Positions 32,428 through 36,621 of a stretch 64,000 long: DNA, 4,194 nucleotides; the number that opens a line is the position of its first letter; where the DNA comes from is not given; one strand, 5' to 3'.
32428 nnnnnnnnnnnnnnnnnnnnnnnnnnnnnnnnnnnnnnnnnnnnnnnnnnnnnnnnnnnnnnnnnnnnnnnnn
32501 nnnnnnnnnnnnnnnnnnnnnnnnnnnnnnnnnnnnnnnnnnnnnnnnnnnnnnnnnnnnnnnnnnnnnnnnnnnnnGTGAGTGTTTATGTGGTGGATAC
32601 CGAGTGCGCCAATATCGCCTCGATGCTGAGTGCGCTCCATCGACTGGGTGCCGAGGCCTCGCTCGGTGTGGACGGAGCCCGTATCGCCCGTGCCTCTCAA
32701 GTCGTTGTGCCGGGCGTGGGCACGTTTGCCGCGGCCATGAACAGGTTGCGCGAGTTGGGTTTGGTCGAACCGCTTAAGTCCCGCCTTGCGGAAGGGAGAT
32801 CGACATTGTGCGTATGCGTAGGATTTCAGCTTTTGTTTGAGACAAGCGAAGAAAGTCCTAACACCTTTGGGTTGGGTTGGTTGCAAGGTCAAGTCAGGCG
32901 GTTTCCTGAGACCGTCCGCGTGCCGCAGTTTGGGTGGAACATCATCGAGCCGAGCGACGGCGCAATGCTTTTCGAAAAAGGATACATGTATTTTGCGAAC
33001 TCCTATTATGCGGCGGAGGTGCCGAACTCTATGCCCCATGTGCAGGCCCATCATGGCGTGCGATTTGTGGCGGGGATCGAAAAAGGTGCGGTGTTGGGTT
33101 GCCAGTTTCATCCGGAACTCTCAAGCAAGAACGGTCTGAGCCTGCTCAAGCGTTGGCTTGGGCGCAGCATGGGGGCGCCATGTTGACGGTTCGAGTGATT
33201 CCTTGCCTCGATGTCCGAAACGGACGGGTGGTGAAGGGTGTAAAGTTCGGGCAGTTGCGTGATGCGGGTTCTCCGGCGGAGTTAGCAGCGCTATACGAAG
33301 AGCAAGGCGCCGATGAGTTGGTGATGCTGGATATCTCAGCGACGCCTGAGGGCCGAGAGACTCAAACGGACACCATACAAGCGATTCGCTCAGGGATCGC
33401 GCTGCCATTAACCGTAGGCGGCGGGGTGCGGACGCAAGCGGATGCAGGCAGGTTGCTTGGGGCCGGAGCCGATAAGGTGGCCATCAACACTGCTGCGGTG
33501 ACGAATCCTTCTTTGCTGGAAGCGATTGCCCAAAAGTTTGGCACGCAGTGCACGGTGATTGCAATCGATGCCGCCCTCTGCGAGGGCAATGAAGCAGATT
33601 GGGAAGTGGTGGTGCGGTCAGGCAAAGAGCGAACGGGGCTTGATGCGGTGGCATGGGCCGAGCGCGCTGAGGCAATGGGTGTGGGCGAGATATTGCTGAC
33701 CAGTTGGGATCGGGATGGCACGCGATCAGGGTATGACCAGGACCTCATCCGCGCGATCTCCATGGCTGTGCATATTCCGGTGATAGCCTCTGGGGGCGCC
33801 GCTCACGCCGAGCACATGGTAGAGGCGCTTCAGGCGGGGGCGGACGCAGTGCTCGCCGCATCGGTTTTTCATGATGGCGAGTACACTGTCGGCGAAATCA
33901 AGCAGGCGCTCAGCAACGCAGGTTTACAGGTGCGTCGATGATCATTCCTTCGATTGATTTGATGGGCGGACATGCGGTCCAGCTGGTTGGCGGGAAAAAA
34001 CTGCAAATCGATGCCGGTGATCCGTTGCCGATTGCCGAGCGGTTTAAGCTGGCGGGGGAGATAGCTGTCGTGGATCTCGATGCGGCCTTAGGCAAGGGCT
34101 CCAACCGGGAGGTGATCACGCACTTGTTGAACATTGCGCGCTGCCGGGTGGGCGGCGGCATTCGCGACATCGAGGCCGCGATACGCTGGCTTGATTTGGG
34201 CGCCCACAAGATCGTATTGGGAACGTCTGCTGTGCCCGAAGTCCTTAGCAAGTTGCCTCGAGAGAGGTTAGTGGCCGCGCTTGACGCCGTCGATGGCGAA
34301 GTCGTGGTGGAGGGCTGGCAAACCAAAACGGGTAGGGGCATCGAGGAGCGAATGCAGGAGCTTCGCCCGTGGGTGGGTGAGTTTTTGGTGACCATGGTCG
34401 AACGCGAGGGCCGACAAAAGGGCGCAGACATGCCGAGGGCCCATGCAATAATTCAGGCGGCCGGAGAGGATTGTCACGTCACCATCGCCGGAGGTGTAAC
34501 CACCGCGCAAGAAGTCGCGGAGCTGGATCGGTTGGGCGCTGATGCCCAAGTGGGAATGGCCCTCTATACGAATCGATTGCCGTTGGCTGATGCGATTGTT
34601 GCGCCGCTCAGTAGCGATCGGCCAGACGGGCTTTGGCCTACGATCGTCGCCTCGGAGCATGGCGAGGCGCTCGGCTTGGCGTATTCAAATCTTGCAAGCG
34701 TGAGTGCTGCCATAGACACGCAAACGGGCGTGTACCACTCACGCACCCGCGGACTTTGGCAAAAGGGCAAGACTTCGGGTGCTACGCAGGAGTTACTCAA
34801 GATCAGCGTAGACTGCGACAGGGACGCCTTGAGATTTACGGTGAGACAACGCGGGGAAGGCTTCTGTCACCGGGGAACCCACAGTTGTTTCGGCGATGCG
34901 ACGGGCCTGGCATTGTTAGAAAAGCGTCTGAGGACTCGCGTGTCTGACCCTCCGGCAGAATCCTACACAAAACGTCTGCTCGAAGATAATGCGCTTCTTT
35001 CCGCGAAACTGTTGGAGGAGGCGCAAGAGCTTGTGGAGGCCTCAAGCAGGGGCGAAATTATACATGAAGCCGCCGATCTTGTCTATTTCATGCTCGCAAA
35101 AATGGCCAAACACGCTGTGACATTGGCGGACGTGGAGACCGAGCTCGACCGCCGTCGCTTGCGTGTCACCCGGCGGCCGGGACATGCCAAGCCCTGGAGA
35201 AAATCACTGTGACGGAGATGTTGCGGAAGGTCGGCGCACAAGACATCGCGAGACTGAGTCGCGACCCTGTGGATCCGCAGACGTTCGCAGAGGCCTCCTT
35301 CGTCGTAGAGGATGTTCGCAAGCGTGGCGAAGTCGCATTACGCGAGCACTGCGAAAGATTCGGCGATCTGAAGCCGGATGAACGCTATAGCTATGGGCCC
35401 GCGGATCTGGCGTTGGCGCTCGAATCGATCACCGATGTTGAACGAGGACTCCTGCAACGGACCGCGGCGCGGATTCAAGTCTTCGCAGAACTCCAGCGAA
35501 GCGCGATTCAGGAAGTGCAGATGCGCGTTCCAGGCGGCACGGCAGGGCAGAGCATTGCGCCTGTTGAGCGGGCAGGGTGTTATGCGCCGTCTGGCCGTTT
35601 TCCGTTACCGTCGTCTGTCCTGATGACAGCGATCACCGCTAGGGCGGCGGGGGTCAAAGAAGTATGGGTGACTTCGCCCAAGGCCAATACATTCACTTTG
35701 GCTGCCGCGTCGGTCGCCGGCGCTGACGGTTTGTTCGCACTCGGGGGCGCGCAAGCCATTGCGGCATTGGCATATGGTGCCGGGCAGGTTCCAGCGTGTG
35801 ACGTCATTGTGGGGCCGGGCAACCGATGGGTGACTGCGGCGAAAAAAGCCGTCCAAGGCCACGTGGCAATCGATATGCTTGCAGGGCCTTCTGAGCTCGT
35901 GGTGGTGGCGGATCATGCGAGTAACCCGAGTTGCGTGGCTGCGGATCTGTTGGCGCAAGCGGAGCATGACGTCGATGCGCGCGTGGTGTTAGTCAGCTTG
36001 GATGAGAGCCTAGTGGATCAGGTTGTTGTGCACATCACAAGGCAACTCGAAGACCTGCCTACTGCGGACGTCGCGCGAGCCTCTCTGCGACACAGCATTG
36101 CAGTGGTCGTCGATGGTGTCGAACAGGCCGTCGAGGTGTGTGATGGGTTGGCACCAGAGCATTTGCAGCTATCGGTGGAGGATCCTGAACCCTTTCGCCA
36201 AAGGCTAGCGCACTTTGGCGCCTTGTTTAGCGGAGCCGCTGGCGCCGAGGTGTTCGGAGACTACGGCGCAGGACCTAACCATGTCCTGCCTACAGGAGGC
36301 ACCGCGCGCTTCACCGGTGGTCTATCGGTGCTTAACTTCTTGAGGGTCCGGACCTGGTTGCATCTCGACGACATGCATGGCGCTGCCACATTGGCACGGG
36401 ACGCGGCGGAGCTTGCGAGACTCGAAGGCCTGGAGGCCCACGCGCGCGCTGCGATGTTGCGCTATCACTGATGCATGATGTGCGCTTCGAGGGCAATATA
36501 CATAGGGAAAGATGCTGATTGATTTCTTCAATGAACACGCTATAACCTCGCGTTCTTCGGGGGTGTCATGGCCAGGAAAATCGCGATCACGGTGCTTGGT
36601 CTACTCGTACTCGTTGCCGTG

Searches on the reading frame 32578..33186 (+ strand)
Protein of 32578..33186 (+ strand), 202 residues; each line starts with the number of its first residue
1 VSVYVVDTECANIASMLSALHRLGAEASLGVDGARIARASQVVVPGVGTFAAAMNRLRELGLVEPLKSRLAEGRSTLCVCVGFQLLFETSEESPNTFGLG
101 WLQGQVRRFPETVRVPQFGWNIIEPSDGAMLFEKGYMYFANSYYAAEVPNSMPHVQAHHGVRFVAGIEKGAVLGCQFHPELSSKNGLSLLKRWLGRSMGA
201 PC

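Call 6: search_protein_families(library=pfam, proteins=[window:32578-33186:+])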
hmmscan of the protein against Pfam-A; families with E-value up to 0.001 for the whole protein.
window:32578-33186:+ (202 aa): 3 families
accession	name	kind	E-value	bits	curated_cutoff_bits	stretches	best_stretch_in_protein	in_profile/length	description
PF00117.34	GATase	-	6.7e-07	29.6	22.8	1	42-186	47-178/190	Glutamine amidotransferase class-I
PF01174.25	SNO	-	0.00024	21.4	27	1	20-184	15-174/188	SNO glutamine amidotransferase family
PF07685.20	GATase_3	-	0.00065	19.8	27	1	32-104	33-113/196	CobB/CobQ-like glutamine amidotransferase domain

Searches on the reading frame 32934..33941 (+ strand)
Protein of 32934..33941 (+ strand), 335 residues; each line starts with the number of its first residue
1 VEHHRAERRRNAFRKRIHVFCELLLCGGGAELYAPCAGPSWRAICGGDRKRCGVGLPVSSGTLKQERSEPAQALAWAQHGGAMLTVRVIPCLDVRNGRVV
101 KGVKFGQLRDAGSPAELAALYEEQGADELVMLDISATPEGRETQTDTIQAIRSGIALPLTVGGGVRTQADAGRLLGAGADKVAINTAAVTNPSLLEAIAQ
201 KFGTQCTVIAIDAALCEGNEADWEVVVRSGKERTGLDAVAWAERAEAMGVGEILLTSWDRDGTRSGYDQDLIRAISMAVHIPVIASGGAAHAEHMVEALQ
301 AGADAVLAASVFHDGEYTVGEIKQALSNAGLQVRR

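Call 6: search_protein_families(library=pfam, proteins=[window:32934-33941:+])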
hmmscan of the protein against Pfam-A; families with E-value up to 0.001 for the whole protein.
window:32934-33941:+ (335 aa): 9 families
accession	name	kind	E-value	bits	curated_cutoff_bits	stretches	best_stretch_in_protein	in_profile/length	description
PF00977.27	His_biosynth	-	8.3e-78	261.4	23.6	1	87-318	1-228/228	Histidine biosynthesis protein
PF01207.24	Dus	-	9.3e-10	38.5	20.4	1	140-203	168-231/311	Dihydrouridine synthase (Dus)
PF01180.27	DHO_dh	-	4.1e-08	33.2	27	1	271-327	229-288/291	Dihydroorotate dehydrogenase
PF05690.20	ThiG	-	1.6e-07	31.4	23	0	263-311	157-206/247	Thiazole biosynthesis protein ThiG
PF02581.23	TMP-TENI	-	2.9e-07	30.5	27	0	240-308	111-176/180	Thiamine monophosphate synthase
PF00478.31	IMPDH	-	4.8e-07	29.5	25.6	1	278-321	205-248/345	IMP dehydrogenase / GMP reductase domain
PF04309.18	G3P_antiterm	-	3.2e-05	23.9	27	0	270-307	129-166/173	Glycerol-3-phosphate responsive antiterminator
PF03060.21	NMO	-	0.0001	22.2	28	1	270-312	183-225/331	Nitronate monooxygenase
PF01070.24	FMN_dh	-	0.00026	20.6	24.9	0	271-316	262-309/350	FMN-dependent dehydrogenase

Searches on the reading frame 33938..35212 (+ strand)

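Call 6: search_protein_families(library=pfam, proteins=[window:33938-35212:+])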
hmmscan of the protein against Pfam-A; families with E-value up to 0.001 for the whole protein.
window:33938-35212:+ (424 aa): 3 families
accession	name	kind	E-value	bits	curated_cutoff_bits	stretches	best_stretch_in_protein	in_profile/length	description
PF00977.27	His_biosynth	-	1e-40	140.1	23.6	1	1-214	1-227/228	Histidine biosynthesis protein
PF01502.23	PRA-CH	-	6.4e-25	87.2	27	1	247-318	2-73/74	Phosphoribosyl-AMP cyclohydrolase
PF01503.22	PRA-PH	-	7.8e-18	65.1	21.3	1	327-406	4-85/86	Phosphoribosyl-ATP pyrophosphohydrolase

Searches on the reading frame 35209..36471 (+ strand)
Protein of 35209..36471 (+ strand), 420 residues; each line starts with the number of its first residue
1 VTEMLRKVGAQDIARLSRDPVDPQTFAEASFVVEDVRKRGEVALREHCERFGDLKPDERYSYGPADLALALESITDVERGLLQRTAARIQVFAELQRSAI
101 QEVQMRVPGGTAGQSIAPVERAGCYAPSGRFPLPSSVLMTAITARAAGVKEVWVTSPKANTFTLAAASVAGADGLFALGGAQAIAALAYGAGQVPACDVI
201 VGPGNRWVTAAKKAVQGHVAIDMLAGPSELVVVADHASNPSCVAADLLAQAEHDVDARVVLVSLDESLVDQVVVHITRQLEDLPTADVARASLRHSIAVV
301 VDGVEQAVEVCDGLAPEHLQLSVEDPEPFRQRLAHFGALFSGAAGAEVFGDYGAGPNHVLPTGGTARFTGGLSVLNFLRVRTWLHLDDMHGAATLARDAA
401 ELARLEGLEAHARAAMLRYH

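Call 6: search_protein_families(library=pfam, proteins=[window:35209-36471:+])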
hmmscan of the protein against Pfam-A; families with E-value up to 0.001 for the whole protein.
window:35209-36471:+ (420 aa): 1 family
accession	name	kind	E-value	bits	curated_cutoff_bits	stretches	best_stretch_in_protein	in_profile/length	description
PF00815.25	Histidinol_dh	-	1.6e-127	426.3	27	1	28-418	14-410/411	Histidinol dehydrogenase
